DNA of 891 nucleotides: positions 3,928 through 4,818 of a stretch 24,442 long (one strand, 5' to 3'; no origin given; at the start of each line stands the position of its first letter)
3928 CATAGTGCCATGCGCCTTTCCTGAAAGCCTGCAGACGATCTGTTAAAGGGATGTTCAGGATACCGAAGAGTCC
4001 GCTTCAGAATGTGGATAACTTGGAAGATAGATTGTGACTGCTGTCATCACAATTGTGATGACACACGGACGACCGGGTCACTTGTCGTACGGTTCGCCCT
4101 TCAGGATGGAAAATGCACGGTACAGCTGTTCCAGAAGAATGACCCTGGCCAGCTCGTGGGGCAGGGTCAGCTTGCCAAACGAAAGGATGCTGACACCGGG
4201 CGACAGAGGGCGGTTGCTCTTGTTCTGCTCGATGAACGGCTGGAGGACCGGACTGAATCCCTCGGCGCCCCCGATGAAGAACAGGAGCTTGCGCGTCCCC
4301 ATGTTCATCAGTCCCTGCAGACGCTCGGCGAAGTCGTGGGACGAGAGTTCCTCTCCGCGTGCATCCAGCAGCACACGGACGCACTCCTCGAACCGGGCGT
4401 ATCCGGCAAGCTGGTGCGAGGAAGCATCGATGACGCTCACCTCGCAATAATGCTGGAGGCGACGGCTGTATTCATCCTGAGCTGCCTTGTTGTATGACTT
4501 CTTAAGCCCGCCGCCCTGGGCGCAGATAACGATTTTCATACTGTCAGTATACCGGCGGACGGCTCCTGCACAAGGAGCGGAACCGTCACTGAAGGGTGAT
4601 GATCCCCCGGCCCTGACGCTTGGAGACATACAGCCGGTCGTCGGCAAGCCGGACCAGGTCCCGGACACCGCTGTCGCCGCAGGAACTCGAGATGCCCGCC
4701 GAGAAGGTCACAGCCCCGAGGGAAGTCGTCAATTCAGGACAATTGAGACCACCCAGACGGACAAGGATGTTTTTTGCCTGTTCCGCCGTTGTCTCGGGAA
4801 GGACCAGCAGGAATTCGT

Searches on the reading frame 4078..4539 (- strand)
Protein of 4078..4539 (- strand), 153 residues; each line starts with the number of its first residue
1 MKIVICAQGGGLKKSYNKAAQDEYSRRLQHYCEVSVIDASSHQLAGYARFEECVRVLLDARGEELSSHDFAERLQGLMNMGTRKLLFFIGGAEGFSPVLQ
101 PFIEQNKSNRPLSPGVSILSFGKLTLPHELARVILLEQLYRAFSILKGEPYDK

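Call 12: find_encoding_contigs(protein=window:4078-4539:-, flank=10000, max_places=10)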
Protein window:4078-4539:- (153 aa): 2 contigs read that carry it; 2 places shown.
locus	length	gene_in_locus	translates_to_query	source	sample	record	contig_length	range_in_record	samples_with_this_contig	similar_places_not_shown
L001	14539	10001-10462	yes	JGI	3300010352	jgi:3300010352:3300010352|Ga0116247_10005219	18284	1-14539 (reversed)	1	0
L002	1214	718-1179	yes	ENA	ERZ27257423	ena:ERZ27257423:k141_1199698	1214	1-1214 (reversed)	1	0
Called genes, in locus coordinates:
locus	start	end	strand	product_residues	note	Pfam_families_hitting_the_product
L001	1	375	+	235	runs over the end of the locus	-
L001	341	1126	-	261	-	-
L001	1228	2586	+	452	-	PF03051:Peptidase_C1_2, PF00112:Peptidase_C1 (faint)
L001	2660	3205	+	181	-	PF00881:Nitroreductase, PF14512:TM1586_NiRdase (faint)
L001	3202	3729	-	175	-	PF00293:NUDIX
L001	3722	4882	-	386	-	PF06925:MGDG_synth, PF00534:Glycos_transf_1 (weak), PF04101:Glyco_tran_28_C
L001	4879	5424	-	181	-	PF02632:BioY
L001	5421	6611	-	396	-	PF01546:Peptidase_M20, PF07687:M20_dimer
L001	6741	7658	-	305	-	PF01112:Asparaginase_2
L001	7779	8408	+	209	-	PF00596:Aldolase_II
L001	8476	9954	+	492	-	PF01590:GAF (weak), PF13185:GAF_2, PF13492:GAF_3 (faint), PF01590:GAF, PF13185:GAF_2, PF00990:GGDEF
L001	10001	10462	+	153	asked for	PF02590:SPOUT_MTase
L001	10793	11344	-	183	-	PF02834:LigT_PEase (faint), PF13563:2_5_RNA_ligase2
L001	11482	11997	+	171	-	PF07977:FabA, PF22818:ApeI-like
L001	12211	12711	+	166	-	PF02870:Methyltransf_1N, PF01035:DNA_binding_1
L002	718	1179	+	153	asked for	PF02590:SPOUT_MTase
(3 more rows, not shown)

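Call 13: find_related_loci(query=window:4081-4539:-, collection=genome_contigs, flank=4000)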
Query window:4081-4539:- (153 aa) in genome_contigs; peptide patterns used: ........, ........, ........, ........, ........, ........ (x = any residue, [..] = any of these).
599 stretches matched a pattern (row limit reached: there are more); 561 encode a relative of the query (tblastn E <= 1e-3); the best 80 are kept; 80 distinct loci.
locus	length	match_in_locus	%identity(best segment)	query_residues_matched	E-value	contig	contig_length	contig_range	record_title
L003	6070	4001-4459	81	1-153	2e-81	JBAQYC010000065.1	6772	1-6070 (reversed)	MAG: Candidatus Cryosericum sp. isolate MFD12019_ilm_asm_bin22 k127_105568, whole genome shotgun sequence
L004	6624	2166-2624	80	1-153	4e-81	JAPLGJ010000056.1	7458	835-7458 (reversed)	MAG: Caldiserica bacterium isolate LacPavin_0920_SED1_MAG_60_23 LacPavin_0920_SED1_scaffold_841326, whole genome shotgun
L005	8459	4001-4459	78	1-153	6e-78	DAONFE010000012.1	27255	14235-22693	MAG TPA_asm: Candidatus Cryosericum sp. isolate AMR_MDS_3851 NODE_1764_length_27255_cov_19.827390, whole genome shotgun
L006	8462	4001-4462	42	1-153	7e-32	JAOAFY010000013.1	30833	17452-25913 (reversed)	MAG: Coriobacteriia bacterium isolate SKW301 NODE_13_length_30833_cov_2.799935, whole genome shotgun sequence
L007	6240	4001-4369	46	22-151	2e-27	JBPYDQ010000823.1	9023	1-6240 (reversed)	MAG: Terriglobales bacterium isolate Bin.010.fastaField_forest_FP2 k127_6510804, whole genome shotgun sequence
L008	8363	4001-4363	41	23-151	1e-26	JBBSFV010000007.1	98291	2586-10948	MAG: Terriglobales bacterium isolate LS2_sbin.16 LS2_sbin.16_K_784780_L_98291_cov_12.0119, whole genome shotgun sequence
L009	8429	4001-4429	44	1-151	1e-26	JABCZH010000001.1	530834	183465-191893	MAG: Acidobacteria bacterium isolate Inc-BW-C-12-M_MAG18 Ga0210394_10000006, whole genome shotgun sequence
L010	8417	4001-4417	40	1-153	1e-26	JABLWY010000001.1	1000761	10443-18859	MAG: Coprothermobacteraceae bacterium isolate Ch108 contig1, whole genome shotgun sequence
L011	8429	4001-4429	42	1-151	2e-26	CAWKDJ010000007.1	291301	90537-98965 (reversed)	MAG: uncultured Acidobacteriaceae bacterium isolate MFD05512.bin.2.36 genome assembly, contig: contig_1953, whole genome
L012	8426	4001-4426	41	1-151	2e-26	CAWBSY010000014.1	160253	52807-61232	MAG: Terriglobia bacterium isolate MFD04580.bin.2.47 genome assembly, contig: contig_8045, whole genome shotgun sequence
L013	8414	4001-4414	42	10-153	2e-26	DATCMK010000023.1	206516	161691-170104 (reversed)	MAG TPA_asm: Pyrinomonadaceae bacterium isolate SMAG_U7147 k141_16730, whole genome shotgun sequence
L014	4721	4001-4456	40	4-153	4e-26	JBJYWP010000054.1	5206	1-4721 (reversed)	MAG: Candidatus Promineifilaceae bacterium isolate S_170502SCrBrC_5 S_170502SCrBrC_5_000000000054, whole genome shotgun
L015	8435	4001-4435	36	10-151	2e-25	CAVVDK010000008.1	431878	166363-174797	MAG: uncultured Bacteroidetes bacterium isolate MFD02416.bin.2.123 genome assembly, contig: contig_53861, whole genome s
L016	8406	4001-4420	39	5-151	4e-25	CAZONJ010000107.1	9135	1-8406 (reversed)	MAG TPA_asm: uncultured Terriglobales bacterium isolate SRP272529_co2_80 genome assembly, contig: NODE_14076_length_9135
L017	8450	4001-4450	42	1-153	4e-25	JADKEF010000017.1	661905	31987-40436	MAG: Acidobacteria bacterium isolate OdNW_18-Q3-R42-56_MAXAC.155 tig00896725-10-6614620, whole genome shotgun sequence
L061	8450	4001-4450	38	1-153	7e-23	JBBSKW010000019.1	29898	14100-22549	MAG: Pyrinomonadales bacterium isolate metawrap_LS4_31 metawrap_LS4_31_K_106930_L_29898_cov_12.5039, whole genome shotgu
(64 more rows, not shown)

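Call 28: find_homologous_proteins(query=window:4081-4539:-, max_evalue=1e-30)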
Query window:4081-4539:- (153 aa): 13 proteins with E <= 1e-30 among 681 candidates.
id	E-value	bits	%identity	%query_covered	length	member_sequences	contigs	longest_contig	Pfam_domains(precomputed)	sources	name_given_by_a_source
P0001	2.3e-95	334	100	100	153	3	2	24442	PF02590.23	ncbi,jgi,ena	-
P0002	3.1e-82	292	86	100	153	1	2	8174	PF02590.23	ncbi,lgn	-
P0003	3.6e-75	269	82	100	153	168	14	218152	PF02590.23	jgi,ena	jgi:23S rRNA (pseudouridine1915-N3)-methyltransferase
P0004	3.6e-75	269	80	100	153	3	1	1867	PF02590.23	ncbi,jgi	-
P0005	5.0e-75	268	80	100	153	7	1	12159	PF02590.23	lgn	-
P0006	1.6e-73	263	79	100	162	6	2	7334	PF02590.23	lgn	-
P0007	9.0e-73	261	78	100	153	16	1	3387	PF02590.23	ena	-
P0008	2.2e-70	253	74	100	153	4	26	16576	PF02590.23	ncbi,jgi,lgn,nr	ncbi:MAG: 23S rRNA (pseudouridine(1915)-N(3))-methyltransferase RlmH [Caldisericota bacterium]|jgi:2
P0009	6.2e-70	252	77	100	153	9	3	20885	PF02590.23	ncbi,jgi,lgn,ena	ncbi:MAG: 23S rRNA (pseudouridine(1915)-N(3))-methyltransferase RlmH [Candidatus Cryosericum sp.]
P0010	1.5e-69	250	74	100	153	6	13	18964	PF02590.23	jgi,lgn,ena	-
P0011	3.3e-69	249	75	98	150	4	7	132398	PF02590.23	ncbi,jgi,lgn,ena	-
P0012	6.5e-68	245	78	100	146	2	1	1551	PF02590.23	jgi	jgi:23S rRNA (pseudouridine1915-N3)-methyltransferase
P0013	7.8e-49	183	80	71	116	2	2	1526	PF02590.23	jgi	-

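Call 29: find_encoding_contigs(protein=P0003, flank=10000, max_places=4)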
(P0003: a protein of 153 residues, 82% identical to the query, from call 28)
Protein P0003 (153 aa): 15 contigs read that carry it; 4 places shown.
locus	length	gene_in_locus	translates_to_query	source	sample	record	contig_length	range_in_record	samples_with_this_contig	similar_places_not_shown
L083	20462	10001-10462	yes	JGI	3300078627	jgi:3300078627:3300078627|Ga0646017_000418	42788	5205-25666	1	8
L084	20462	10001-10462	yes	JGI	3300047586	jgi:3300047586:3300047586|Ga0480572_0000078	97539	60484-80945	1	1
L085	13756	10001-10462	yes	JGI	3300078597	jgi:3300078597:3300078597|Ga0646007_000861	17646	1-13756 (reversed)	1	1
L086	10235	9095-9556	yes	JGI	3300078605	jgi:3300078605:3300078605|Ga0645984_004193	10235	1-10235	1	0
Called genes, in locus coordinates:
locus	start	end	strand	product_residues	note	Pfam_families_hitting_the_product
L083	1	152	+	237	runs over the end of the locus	-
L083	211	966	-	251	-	-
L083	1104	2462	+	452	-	PF03051:Peptidase_C1_2, PF00112:Peptidase_C1 (faint)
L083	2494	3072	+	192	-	PF14512:TM1586_NiRdase (faint), PF00881:Nitroreductase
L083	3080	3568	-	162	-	PF00293:NUDIX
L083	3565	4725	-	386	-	PF06925:MGDG_synth, PF00534:Glycos_transf_1 (weak), PF04101:Glyco_tran_28_C, PF13692:Glyco_trans_1_4 (weak)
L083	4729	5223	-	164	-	PF02632:BioY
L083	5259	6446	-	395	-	PF01546:Peptidase_M20, PF07687:M20_dimer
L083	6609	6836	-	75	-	PF01112:Asparaginase_2 (weak)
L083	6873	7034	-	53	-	PF01112:Asparaginase_2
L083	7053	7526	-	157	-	PF01112:Asparaginase_2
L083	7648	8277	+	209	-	PF00596:Aldolase_II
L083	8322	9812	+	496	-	PF13185:GAF_2 (weak), PF01590:GAF, PF13185:GAF_2, PF13492:GAF_3 (weak), PF00990:GGDEF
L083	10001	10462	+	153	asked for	PF02590:SPOUT_MTase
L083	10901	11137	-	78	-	-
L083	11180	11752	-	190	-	PF02834:LigT_PEase (faint), PF13563:2_5_RNA_ligase2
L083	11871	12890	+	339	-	PF00389:2-Hacid_dh, PF02826:2-Hacid_dh_C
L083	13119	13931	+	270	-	PF04055:Radical_SAM (weak)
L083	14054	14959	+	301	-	PF00929:RNase_T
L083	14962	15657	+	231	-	PF13482:RNase_H_2, PF10108:DNA_pol_B_exo2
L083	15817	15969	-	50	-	-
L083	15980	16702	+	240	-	-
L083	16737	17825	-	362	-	PF00742:Homoserine_dh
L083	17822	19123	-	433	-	PF00291:PALP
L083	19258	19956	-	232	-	PF01895:PhoU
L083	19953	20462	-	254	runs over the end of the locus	PF00005:ABC_tran, PF02463:SMC_N (weak), PF13304:AAA_21 (faint)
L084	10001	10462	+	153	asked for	PF02590:SPOUT_MTase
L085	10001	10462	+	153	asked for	PF02590:SPOUT_MTase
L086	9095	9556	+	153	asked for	PF02590:SPOUT_MTase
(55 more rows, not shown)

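Call 30: find_encoding_contigs(protein=P0011, flank=10000, max_places=3)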
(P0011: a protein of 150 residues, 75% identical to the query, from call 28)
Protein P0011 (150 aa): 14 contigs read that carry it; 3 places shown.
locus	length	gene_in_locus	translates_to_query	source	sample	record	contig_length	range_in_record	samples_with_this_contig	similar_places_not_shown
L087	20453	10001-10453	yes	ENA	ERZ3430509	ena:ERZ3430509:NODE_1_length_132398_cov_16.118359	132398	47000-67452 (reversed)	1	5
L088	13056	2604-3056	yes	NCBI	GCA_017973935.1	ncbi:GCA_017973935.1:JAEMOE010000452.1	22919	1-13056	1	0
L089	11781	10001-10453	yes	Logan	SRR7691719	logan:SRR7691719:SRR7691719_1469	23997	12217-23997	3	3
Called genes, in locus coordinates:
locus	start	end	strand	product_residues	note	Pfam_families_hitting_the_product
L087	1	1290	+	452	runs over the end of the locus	PF03051:Peptidase_C1_2, PF00112:Peptidase_C1 (faint)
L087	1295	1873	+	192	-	PF14512:TM1586_NiRdase (faint), PF00881:Nitroreductase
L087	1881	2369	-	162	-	PF00293:NUDIX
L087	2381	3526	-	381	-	PF06925:MGDG_synth, PF04101:Glyco_tran_28_C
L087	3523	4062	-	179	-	PF02632:BioY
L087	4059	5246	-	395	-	PF01546:Peptidase_M20, PF07687:M20_dimer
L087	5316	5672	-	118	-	-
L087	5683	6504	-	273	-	PF00037:Fer4 (faint), PF12838:Fer4_7 (faint), PF12801:Fer4_5, PF13187:Fer4_9 (faint), PF12801:Fer4_5, PF13237:Fer4_10, PF14697:Fer4_21 (weak)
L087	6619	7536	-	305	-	PF01112:Asparaginase_2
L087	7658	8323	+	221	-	PF00596:Aldolase_II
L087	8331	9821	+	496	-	PF01590:GAF, PF13185:GAF_2, PF13492:GAF_3, PF00990:GGDEF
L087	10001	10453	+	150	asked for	PF02590:SPOUT_MTase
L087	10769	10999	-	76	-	-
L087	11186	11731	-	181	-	PF02834:LigT_PEase (faint), PF13563:2_5_RNA_ligase2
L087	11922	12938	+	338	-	PF00389:2-Hacid_dh, PF02826:2-Hacid_dh_C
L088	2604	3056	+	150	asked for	PF02590:SPOUT_MTase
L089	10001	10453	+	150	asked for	PF02590:SPOUT_MTase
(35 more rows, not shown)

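Call 31: find_encoding_contigs(protein=P0008, flank=10000, max_places=3)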
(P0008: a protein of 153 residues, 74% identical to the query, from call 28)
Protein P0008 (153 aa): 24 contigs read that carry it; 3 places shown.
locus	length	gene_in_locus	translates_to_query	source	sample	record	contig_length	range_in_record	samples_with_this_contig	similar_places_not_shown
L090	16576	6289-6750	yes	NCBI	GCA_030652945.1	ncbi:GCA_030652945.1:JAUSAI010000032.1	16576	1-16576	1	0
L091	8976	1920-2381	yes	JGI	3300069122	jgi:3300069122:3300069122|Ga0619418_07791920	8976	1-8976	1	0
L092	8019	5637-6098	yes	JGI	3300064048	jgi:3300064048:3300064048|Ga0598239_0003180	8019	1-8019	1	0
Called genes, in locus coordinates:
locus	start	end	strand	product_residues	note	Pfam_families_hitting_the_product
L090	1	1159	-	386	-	PF06925:MGDG_synth, PF04101:Glyco_tran_28_C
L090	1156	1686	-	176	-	PF02632:BioY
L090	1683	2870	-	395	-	PF01546:Peptidase_M20, PF07687:M20_dimer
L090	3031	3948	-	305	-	PF01112:Asparaginase_2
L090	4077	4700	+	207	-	PF00596:Aldolase_II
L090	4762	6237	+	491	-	PF13185:GAF_2, PF01590:GAF, PF13492:GAF_3 (weak), PF00990:GGDEF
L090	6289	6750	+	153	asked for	PF02590:SPOUT_MTase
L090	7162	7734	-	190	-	PF02834:LigT_PEase (faint), PF13563:2_5_RNA_ligase2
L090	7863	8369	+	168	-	PF04542:Sigma70_r2, PF08281:Sigma70_r4_2, PF04545:Sigma70_r4 (weak)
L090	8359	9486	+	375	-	PF18914:DUF5666 (weak)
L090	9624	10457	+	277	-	-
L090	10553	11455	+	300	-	PF00929:RNase_T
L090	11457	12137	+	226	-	PF13482:RNase_H_2, PF10108:DNA_pol_B_exo2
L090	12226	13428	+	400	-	-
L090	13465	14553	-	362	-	PF03447:NAD_binding_3 (faint), PF00742:Homoserine_dh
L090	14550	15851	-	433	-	PF00291:PALP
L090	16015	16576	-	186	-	PF01895:PhoU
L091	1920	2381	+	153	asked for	PF02590:SPOUT_MTase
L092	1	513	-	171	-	?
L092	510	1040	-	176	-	PF02632:BioY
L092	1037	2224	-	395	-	PF01546:Peptidase_M20, PF07687:M20_dimer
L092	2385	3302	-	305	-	PF01112:Asparaginase_2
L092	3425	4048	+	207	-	PF00596:Aldolase_II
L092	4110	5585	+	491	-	PF13185:GAF_2, PF01590:GAF, PF13492:GAF_3 (weak), PF00990:GGDEF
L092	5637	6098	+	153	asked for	PF02590:SPOUT_MTase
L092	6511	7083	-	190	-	PF02834:LigT_PEase (faint), PF13563:2_5_RNA_ligase2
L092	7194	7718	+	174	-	PF04542:Sigma70_r2, PF08281:Sigma70_r4_2, PF04545:Sigma70_r4 (weak)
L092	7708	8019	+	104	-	?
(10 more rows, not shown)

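Call 32: find_encoding_contigs(protein=P0002, flank=5000, max_places=2)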
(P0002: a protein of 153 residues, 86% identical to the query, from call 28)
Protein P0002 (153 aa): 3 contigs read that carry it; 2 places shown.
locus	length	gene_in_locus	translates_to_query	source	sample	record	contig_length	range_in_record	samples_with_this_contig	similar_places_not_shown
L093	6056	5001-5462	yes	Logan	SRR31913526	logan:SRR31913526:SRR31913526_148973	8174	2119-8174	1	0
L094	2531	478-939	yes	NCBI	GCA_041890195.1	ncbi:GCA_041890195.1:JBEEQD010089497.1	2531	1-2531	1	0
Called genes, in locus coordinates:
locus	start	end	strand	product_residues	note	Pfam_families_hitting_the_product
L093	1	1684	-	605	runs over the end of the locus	PF18942:DUF5689 (weak), PF25788:Ig_Rha78A_N (weak), PF07833:Cu_amine_oxidN1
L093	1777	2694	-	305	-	PF01112:Asparaginase_2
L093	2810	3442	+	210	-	PF00596:Aldolase_II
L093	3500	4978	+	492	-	PF13185:GAF_2, PF01590:GAF, PF13185:GAF_2, PF13492:GAF_3 (weak), PF00990:GGDEF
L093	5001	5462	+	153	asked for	PF02590:SPOUT_MTase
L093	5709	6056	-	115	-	?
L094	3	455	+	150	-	?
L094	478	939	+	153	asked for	PF02590:SPOUT_MTase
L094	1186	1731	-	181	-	PF02834:LigT_PEase (weak), PF13563:2_5_RNA_ligase2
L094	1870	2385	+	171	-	PF07977:FabA, PF22818:ApeI-like, PF01575:MaoC_dehydratas (weak)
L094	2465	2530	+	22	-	?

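Call 33: find_encoding_contigs(protein=P0010, flank=5000, max_places=2)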
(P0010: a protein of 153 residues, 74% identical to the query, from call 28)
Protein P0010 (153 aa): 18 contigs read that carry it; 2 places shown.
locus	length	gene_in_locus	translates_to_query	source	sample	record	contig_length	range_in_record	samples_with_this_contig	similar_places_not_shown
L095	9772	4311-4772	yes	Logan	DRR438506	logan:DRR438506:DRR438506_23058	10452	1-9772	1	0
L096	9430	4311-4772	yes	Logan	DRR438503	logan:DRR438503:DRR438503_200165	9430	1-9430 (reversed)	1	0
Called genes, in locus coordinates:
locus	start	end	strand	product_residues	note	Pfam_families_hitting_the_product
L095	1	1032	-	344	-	?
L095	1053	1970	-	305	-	PF01112:Asparaginase_2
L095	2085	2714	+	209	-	PF00596:Aldolase_II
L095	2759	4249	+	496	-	PF13185:GAF_2, PF13492:GAF_3 (faint), PF01590:GAF, PF13185:GAF_2, PF00990:GGDEF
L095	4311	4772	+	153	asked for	PF02590:SPOUT_MTase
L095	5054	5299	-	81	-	-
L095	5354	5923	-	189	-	PF02834:LigT_PEase (faint), PF13563:2_5_RNA_ligase2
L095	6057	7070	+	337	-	PF00389:2-Hacid_dh, PF02826:2-Hacid_dh_C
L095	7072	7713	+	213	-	PF01596:Methyltransf_3, PF01135:PCMT, PF13578:Methyltransf_24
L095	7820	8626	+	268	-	PF04055:Radical_SAM (weak)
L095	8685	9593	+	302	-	PF00929:RNase_T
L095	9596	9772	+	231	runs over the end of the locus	PF13482:RNase_H_2, PF10108:DNA_pol_B_exo2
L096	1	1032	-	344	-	?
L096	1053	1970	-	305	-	PF01112:Asparaginase_2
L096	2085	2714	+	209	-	PF00596:Aldolase_II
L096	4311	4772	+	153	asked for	PF02590:SPOUT_MTase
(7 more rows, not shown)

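Call 34: find_encoding_contigs(protein=P0009, flank=5000, max_places=2)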
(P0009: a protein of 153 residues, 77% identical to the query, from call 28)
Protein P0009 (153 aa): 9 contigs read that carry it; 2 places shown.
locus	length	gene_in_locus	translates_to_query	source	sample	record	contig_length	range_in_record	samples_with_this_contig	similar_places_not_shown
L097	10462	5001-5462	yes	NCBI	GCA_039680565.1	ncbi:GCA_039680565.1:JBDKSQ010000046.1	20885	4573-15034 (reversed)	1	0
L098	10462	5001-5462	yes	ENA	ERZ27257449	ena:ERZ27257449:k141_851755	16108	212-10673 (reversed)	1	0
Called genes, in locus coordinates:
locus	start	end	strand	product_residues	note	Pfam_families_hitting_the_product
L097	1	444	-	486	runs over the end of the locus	PF01276:OKR_DC_1, PF03711:OKR_DC_1_C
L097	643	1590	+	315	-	PF00288:GHMP_kinases_N, PF08544:GHMP_kinases_C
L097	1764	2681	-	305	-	PF01112:Asparaginase_2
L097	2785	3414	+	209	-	PF00596:Aldolase_II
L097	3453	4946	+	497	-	PF01590:GAF (weak), PF13185:GAF_2, PF01590:GAF, PF13185:GAF_2, PF00990:GGDEF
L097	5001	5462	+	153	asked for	PF02590:SPOUT_MTase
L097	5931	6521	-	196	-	PF02834:LigT_PEase (faint), PF13563:2_5_RNA_ligase2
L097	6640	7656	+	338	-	PF00389:2-Hacid_dh, PF02826:2-Hacid_dh_C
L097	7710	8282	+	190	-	PF01596:Methyltransf_3, PF01135:PCMT, PF13578:Methyltransf_24, PF13649:Methyltransf_25 (weak)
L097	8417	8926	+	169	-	PF04542:Sigma70_r2, PF08281:Sigma70_r4_2, PF04545:Sigma70_r4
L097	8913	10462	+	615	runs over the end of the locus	PF18914:DUF5666 (weak)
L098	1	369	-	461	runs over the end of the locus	PF01276:OKR_DC_1, PF03711:OKR_DC_1_C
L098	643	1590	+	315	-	PF00288:GHMP_kinases_N, PF08544:GHMP_kinases_C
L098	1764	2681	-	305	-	PF01112:Asparaginase_2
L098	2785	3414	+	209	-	PF00596:Aldolase_II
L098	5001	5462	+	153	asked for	PF02590:SPOUT_MTase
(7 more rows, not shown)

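Call 35: find_encoding_contigs(protein=P0005, flank=5000, max_places=2)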
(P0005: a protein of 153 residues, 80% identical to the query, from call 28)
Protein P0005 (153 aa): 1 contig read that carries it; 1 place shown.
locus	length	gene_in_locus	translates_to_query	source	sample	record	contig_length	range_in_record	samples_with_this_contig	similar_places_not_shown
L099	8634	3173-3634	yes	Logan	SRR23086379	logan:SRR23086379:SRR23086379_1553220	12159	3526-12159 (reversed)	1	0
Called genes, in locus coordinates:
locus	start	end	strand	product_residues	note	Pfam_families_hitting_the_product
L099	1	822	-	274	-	?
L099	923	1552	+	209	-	PF00596:Aldolase_II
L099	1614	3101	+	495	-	PF13185:GAF_2 (weak), PF01590:GAF, PF13185:GAF_2, PF13492:GAF_3 (weak), PF00990:GGDEF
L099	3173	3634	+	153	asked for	PF02590:SPOUT_MTase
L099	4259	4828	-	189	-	PF02834:LigT_PEase (faint), PF13563:2_5_RNA_ligase2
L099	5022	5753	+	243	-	PF00392:GntR, PF07840:FadR_C, PF07729:FCD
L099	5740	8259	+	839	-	PF02901:PFL-like, PF01228:Gly_radical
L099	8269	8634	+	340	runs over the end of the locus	PF13353:Fer4_12, PF04055:Radical_SAM (faint), PF13237:Fer4_10 (faint), PF14697:Fer4_21 (weak), PF12838:Fer4_7, PF13187:Fer4_9 (weak), PF00037:Fer4 (weak), PF12837:Fer4_6 (weak)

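Call 68: search_protein_families(library=pfam, proteins=[L061:530-1060:+, L061:1884-2918:+, L061:2915-3568:+, L061:3568-3996:+, L061:4450-4803:+, L083:10901-11137:-])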
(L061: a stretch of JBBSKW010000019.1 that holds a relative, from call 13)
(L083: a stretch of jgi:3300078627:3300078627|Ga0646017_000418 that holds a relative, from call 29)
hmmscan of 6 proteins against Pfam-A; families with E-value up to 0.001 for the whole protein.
L061:530-1060:+ (176 aa): 1 family
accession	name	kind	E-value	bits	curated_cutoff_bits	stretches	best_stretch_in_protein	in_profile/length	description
PF19502.5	DUF6036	-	5.1e-11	43.1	23.6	1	26-145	21-133/164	Nucleotidyltransferase of unknown function (DUF6036)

L061:1884-2918:+ (344 aa): 3 families
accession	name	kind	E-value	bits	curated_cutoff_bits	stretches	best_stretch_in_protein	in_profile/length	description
PF01018.28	GTP1_OBG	-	2.3e-59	199.9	27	1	4-157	2-155/155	GTP1/OBG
PF01926.29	MMR_HSR1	-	3.1e-26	92.2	21.9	1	160-283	1-113/113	50S ribosome-binding GTPase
PF02421.24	FeoB_N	-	2.9e-09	37.1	27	1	161-249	3-91/156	Ferrous iron transport protein B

L061:2915-3568:+ (217 aa): 1 family
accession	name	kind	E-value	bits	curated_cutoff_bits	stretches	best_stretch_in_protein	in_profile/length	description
PF01467.32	CTP_transf_like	-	9.4e-21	74.8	21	1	7-189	1-132/133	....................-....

L061:3568-3996:+ (142 aa): 1 family
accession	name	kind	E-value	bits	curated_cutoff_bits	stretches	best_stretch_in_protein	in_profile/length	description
PF02410.21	RsfS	-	5.9e-34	116.6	21.6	1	35-130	3-98/98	Ribosomal silencing factor during starvation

L061:4450-4803:+ (117 aa): 1 family
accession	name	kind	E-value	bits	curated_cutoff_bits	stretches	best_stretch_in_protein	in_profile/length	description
PF01258.23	zf-dskA_traR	-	4.3e-12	46.3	24.9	1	78-109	3-34/36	Prokaryotic dksA/traR C4-type zinc finger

L083:10901-11137:- (78 aa): 0 families

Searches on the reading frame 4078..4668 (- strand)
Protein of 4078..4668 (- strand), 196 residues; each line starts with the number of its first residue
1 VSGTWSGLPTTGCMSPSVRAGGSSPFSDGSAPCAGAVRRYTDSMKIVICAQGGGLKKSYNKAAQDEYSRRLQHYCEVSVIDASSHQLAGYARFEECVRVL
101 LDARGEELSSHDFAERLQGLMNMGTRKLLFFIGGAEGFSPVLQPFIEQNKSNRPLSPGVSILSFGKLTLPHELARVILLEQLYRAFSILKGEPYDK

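Call 8: search_protein_families(library=pfam, proteins=[window:4078-4668:-])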
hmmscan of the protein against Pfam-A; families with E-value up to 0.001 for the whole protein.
window:4078-4668:- (196 aa): 1 family
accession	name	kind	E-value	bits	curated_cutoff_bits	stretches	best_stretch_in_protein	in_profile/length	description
PF02590.22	SPOUT_MTase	-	5.7e-32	111.3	27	1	44-194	1-153/154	Predicted SPOUT methyltransferase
